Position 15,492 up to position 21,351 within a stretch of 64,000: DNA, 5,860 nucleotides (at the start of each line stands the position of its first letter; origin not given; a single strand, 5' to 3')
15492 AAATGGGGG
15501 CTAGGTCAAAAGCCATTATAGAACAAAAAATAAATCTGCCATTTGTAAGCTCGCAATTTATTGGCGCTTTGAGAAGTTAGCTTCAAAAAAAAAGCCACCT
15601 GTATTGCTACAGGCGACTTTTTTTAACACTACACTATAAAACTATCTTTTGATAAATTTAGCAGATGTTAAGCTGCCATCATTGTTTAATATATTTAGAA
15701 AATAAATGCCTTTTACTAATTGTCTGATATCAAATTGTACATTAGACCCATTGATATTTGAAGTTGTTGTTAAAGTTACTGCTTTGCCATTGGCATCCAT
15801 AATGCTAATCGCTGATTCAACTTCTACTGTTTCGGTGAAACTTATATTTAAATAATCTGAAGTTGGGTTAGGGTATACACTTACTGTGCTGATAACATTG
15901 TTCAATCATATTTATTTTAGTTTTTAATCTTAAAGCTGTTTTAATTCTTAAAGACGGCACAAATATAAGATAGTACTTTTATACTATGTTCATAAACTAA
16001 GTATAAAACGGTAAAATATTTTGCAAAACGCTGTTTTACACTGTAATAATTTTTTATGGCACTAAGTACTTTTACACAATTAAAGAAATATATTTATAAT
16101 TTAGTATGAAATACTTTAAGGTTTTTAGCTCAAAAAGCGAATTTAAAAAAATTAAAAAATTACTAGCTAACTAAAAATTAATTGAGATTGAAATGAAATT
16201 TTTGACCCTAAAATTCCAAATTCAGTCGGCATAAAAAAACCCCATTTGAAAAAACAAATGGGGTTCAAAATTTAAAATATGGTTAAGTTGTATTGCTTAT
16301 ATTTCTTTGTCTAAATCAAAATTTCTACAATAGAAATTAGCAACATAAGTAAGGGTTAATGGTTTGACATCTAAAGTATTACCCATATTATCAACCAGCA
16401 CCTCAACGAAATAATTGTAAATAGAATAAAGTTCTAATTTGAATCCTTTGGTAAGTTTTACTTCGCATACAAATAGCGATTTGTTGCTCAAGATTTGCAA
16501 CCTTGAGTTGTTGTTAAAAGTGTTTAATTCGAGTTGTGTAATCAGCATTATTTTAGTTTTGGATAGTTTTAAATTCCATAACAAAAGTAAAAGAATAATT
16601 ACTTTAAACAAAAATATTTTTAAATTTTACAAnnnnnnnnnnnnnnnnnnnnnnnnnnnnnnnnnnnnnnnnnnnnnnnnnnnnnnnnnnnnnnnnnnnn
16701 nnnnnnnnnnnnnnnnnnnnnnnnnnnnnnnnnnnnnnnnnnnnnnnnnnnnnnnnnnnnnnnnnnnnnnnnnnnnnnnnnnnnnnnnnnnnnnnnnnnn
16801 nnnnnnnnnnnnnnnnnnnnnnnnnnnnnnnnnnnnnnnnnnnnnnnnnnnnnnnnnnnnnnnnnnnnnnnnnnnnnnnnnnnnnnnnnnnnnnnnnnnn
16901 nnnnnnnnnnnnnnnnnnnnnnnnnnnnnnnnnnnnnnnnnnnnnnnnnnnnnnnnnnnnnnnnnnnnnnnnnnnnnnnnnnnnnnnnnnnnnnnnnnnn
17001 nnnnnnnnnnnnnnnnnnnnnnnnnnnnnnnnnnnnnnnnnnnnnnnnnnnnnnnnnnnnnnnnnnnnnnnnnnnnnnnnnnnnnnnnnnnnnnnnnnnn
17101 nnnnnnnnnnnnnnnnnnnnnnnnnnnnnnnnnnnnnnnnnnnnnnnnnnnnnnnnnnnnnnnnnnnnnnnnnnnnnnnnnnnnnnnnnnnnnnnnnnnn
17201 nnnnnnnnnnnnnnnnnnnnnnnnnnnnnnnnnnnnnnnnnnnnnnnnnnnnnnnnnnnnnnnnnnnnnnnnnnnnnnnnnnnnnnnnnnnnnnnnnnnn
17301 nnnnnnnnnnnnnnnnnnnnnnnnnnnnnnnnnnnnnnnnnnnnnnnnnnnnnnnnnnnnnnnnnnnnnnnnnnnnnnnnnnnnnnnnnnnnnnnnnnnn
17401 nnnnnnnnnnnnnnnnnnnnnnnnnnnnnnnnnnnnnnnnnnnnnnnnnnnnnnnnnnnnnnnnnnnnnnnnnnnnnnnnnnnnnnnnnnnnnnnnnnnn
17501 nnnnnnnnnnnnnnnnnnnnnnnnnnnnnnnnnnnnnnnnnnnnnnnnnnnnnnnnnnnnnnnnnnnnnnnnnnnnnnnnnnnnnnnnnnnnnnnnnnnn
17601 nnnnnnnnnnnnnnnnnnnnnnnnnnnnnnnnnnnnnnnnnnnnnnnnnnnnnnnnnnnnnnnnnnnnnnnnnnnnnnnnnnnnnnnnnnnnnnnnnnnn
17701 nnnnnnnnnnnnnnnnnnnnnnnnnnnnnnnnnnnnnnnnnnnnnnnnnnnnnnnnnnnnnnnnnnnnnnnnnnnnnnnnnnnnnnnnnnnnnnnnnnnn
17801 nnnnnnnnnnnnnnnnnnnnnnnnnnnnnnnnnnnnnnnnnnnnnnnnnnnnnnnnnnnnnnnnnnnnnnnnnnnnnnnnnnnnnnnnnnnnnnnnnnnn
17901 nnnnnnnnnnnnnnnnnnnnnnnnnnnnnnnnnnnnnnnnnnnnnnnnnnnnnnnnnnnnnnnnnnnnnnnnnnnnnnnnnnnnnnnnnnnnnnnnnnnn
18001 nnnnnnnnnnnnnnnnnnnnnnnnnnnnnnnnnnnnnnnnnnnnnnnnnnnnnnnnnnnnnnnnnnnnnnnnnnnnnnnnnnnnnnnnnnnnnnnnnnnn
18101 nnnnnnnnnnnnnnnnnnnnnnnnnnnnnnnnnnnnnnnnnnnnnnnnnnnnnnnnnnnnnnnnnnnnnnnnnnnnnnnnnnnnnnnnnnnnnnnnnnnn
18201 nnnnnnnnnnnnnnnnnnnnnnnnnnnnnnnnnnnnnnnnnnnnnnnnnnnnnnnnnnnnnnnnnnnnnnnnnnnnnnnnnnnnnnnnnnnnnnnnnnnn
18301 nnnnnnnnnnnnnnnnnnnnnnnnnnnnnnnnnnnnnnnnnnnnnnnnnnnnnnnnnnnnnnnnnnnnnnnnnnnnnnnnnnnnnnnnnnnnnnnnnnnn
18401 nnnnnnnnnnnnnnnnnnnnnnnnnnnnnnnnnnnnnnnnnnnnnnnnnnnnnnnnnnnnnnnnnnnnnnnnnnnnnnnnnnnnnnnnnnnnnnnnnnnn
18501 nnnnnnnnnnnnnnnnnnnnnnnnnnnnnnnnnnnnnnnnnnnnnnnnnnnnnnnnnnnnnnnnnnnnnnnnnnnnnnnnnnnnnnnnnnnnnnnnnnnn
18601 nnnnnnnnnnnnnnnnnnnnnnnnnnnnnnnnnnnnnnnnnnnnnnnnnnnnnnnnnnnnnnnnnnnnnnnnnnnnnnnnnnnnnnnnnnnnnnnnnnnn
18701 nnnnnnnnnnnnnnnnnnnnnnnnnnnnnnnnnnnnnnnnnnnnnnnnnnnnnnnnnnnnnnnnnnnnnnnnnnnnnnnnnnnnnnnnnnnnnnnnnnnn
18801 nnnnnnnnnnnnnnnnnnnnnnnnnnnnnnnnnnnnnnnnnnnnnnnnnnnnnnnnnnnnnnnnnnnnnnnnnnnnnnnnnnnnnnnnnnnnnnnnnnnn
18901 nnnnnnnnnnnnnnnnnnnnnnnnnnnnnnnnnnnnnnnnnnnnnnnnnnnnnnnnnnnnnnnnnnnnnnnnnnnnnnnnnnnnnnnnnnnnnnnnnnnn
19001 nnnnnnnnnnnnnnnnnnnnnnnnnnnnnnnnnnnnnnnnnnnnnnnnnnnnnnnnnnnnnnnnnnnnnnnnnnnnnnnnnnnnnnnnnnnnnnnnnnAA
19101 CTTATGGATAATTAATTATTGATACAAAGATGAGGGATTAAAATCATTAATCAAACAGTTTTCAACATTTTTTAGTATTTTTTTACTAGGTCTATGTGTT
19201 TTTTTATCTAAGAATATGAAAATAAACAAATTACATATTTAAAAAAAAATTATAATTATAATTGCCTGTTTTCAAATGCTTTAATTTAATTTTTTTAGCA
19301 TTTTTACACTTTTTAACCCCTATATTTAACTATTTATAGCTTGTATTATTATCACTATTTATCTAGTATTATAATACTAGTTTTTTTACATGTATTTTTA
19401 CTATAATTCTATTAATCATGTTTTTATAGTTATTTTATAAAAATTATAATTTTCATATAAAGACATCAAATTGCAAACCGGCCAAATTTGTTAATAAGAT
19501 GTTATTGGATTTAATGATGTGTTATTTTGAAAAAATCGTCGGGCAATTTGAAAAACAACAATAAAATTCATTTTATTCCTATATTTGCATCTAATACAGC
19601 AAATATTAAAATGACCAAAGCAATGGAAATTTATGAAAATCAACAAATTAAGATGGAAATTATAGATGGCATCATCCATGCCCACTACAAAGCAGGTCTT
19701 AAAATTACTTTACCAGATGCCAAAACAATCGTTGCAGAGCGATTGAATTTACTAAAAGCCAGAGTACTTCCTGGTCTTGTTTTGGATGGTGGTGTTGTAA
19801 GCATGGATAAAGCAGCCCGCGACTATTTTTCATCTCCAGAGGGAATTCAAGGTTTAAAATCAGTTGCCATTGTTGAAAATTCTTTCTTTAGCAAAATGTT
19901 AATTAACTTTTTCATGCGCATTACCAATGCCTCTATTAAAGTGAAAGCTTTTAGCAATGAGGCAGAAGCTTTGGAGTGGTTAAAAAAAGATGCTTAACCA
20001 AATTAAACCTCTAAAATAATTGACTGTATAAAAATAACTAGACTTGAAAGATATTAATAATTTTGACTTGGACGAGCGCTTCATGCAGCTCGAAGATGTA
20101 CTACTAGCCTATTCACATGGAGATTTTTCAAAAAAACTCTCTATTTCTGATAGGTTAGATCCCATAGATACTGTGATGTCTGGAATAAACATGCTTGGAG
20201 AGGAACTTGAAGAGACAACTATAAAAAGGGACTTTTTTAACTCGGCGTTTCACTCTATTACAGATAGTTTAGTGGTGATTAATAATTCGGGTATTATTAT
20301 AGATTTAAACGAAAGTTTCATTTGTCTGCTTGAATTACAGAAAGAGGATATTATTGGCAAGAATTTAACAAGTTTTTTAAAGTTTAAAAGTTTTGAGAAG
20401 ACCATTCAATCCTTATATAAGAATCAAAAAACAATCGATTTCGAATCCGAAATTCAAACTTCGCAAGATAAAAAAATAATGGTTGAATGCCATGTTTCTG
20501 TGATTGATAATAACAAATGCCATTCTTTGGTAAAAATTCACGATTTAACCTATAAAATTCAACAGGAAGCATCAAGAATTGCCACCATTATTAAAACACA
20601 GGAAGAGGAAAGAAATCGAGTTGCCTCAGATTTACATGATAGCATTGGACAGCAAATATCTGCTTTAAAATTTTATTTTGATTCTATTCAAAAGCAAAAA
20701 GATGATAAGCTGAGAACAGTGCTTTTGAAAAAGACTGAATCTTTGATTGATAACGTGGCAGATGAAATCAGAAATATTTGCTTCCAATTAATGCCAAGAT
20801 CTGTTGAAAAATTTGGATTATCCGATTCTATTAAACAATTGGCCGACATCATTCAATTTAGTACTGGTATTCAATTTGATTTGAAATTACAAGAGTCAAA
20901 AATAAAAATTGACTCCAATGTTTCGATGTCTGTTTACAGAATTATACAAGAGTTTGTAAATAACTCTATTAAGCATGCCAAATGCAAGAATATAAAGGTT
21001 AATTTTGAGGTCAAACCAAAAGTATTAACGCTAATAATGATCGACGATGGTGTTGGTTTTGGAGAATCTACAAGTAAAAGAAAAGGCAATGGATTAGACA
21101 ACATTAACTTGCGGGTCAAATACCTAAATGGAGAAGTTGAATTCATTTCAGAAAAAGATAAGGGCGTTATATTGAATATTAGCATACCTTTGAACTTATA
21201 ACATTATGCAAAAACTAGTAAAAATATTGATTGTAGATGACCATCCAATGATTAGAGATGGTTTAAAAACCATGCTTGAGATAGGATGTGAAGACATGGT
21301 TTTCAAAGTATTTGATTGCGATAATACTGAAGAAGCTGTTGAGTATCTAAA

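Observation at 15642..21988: Candidate undescribed module: alpha-oxoamine-synthase/acyltransferase fusion divergent from a STAS / soluble PAS kinase / LuxR regulator set, tied together by a shared palindrome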

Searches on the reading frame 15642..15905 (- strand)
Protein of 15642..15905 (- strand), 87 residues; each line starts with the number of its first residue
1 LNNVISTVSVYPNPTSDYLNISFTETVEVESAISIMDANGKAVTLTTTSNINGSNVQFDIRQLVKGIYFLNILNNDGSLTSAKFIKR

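Call 3: search_protein_families(library=pfam, proteins=[window:15642-15905:-], max_evalue=0.01)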
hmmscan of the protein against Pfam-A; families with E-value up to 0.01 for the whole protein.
window:15642-15905:- (87 aa): 2 families
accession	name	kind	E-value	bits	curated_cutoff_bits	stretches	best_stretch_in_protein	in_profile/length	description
PF18962.6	Por_Secre_tail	-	4.4e-18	65.8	27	1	10-85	1-74/75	Secretion system C-terminal sorting domain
PF11589.14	DUF3244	-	1.5e-07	31.7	25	1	9-80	23-91/96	Domain of unknown function (DUF3244)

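Call 4: search_protein_families(library=ncbifam, proteins=[window:15642-15905:-], max_evalue=0.01)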
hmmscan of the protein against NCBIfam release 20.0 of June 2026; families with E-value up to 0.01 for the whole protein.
window:15642-15905:- (87 aa): 5 families
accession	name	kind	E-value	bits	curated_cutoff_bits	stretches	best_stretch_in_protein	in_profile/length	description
TIGR04183.1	Por_Secre_tail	domain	1.7e-15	56.8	23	1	10-87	1-72/72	T9SS type A sorting domain-containing protein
NF038113.1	T9SSA_dep_M36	equivalog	8.3e-12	44.1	885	1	7-85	792-867/869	T9SS-dependent M36 family metallopeptidase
NF052323.1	T9SSA_dep_M6i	equivalog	3.5e-06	25.3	600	1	11-86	961-1038/1043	T9SS-dependent M6-like inactivated metalloprotease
NF050177.1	TapA_OM_Porphy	equivalog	3.4e-05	22.8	500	1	7-79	470-537/544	TapA/TapC family T9SS-dependent outer membrane protein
NF033707.1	T9SS_sortase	equivalog_domain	0.00036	18.3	420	1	4-69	995-1072/1095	type IX secretion system sortase PorU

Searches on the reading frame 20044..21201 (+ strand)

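Call 3: search_protein_families(library=pfam, proteins=[window:20044-21201:+], max_evalue=0.01)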
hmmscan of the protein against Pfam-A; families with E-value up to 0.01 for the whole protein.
window:20044-21201:+ (385 aa): 6 families
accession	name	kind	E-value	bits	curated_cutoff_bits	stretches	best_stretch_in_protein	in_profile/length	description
PF13426.13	PAS_9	-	4.9e-12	46.5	27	1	74-169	2-102/103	PAS domain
PF07730.19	HisKA_3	-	2.2e-09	38.2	24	1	189-252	1-66/68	Histidine kinase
PF02518.31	HATPase_c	-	3.8e-09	37.4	26.4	1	295-383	4-109/111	Histidine kinase-, DNA gyrase B-, and HSP90-like ATPase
PF00989.32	PAS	-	5.3e-07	30.1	22.6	1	65-158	3-100/113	PAS fold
PF24820.1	Diguanyl_cycl_sensor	-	4.5e-05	23.8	28.1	1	71-138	4-71/109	Diguanylate cyclase-like sensor domain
PF13589.12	HATPase_c_3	-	0.0021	18.5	25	1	296-342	2-48/137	Histidine kinase-, DNA gyrase B-, and HSP90-like ATPase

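Call 4: search_protein_families(library=ncbifam, proteins=[window:20044-21201:+], max_evalue=0.01)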
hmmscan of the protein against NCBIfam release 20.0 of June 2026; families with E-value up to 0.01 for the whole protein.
window:20044-21201:+ (385 aa): 19 families
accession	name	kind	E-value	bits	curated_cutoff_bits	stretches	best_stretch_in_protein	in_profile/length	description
NF052443.1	SensHisKinMctS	equivalog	1.6e-34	119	700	1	180-383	241-448/457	two-component system sensor histidine kinase MctS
NF008649.0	PRK11644.1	equivalog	1.1e-32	113.4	408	1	168-383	282-496/499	signal transduction histidine-protein kinase/phosphatase UhpB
NF052531.1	Strep_LiaS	equivalog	3.6e-32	111.9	450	1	148-383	90-327/328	envelope stress sensor histidine kinase LiaS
NF008184.0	PRK10935.1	equivalog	8.5e-22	77.5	553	1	188-382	362-558/565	nitrate/nitrite two-component system sensor histidine kinase NarQ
NF007896.0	PRK10600.1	equivalog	3.9e-17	62.1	578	1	172-375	375-577/598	nitrate/nitrite two-component system sensor histidine kinase NarX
NF047786.1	his_kin_MadS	equivalog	6.8e-17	61.7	500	1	184-382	225-434/434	MadS family sensor histidine kinase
NF046044.1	PnpS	equivalog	5.4e-11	42.1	400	1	21-346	10-336/390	two-component system histidine kinase PnpS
NF033092.0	HK_WalK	equivalog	3.7e-10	39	725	1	21-342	213-535/594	cell wall metabolism sensor histidine kinase WalK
TIGR00229.1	sensory_box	domain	7.1e-09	35.9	22.9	1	62-176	4-124/126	PAS domain S-box protein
TIGR02966.1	phoR_proteo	equivalog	1.4e-07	30.8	334.2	1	64-178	7-114/333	phosphate regulon sensor histidine kinase PhoR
NF040691.1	MtrAB_MtrB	equivalog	1.5e-06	27.6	450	1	270-345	362-436/507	MtrAB system histidine kinase MtrB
NF008468.0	PRK11360.1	equivalog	5.7e-06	25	646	1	44-342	252-555/616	two-component system sensor histidine kinase AtoS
TIGR02040.1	PpsR-CrtJ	equivalog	6.7e-05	22.1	275.4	1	53-163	242-355/442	transcriptional regulator PpsR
NF047322.1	HK_morpho_MacS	equivalog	8.7e-05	21.9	300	1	175-382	168-367/367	MacS family sensor histidine kinase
NF051872.1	HisKinPhyk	equivalog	0.00023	19.9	750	1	300-379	453-534/537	sensor histidine kinase PhyK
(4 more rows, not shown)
